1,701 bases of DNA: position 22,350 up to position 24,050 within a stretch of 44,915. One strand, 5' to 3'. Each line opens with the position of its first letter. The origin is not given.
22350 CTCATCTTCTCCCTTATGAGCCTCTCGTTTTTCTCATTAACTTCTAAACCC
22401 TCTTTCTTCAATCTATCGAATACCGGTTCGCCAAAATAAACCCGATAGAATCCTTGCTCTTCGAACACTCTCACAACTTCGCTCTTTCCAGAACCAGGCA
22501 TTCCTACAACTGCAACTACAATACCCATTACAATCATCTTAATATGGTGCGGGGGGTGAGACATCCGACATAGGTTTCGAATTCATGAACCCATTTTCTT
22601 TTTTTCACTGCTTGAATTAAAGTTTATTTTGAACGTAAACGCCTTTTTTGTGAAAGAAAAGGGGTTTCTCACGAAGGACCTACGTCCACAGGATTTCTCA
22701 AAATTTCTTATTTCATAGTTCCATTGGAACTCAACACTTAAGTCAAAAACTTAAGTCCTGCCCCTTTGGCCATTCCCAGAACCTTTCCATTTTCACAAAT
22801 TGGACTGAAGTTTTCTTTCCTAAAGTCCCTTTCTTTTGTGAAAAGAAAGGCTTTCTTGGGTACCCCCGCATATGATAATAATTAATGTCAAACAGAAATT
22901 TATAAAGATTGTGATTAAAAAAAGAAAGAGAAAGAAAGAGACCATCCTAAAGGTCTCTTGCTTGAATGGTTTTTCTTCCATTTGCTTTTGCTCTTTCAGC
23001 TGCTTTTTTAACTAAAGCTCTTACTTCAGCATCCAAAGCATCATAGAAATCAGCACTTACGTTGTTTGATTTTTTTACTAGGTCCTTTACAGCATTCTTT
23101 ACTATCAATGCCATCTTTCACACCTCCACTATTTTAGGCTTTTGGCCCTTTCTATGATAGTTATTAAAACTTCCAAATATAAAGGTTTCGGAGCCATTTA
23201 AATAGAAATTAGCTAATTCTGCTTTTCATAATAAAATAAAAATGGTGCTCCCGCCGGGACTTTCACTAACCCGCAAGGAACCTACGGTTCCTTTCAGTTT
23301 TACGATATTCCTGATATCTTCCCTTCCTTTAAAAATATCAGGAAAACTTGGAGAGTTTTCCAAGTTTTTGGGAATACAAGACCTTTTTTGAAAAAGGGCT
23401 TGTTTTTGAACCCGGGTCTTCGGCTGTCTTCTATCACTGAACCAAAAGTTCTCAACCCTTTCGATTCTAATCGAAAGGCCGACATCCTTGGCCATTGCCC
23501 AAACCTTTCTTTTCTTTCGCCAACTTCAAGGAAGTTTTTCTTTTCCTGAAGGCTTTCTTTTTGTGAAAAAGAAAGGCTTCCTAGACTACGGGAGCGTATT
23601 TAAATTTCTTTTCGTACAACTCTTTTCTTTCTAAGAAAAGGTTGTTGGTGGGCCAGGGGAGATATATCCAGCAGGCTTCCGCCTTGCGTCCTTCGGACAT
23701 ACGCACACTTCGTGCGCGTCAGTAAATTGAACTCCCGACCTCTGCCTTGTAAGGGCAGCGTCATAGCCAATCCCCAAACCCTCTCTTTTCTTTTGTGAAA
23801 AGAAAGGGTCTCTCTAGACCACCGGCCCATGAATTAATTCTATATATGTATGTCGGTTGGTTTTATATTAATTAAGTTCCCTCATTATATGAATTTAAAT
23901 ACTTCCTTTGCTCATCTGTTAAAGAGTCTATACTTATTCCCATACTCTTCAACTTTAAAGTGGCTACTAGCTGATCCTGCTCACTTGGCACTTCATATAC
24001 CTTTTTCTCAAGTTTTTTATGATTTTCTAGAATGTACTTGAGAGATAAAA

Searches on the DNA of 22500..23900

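Call 87: search_rna_families(source=window, start=22500, end=23900, threshold=evalue, max_evalue=1)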
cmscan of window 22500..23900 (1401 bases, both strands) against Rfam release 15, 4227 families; matches with E-value up to 1: 5.
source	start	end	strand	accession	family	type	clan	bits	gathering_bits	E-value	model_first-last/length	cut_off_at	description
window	23299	23406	-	RF01774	rpsL_ricks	Cis-reg; leader;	-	29.3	60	0.66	1-131/131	no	Rickettsia rpsL leader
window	22925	22988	-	RF03623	mir-1252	Gene; miRNA;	-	23.1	70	0.5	1-65/65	no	mir-1252 microRNA precursor family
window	23284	23405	+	RF04180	BTnc231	Gene; sRNA;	-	21.7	80.4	0.092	1-154/154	no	Bacteroides sRNA BTnc231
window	23150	23185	+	RF02098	DGCR5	Gene; lncRNA;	-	20.8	50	0.5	1-49/49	no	DiGeorge syndrome critical region gene 5 conserved region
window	23778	23809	-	RF03871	mir-5681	Gene; miRNA;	-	18.9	88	0.89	15-47/61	no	mir-5681 microRNA precursor family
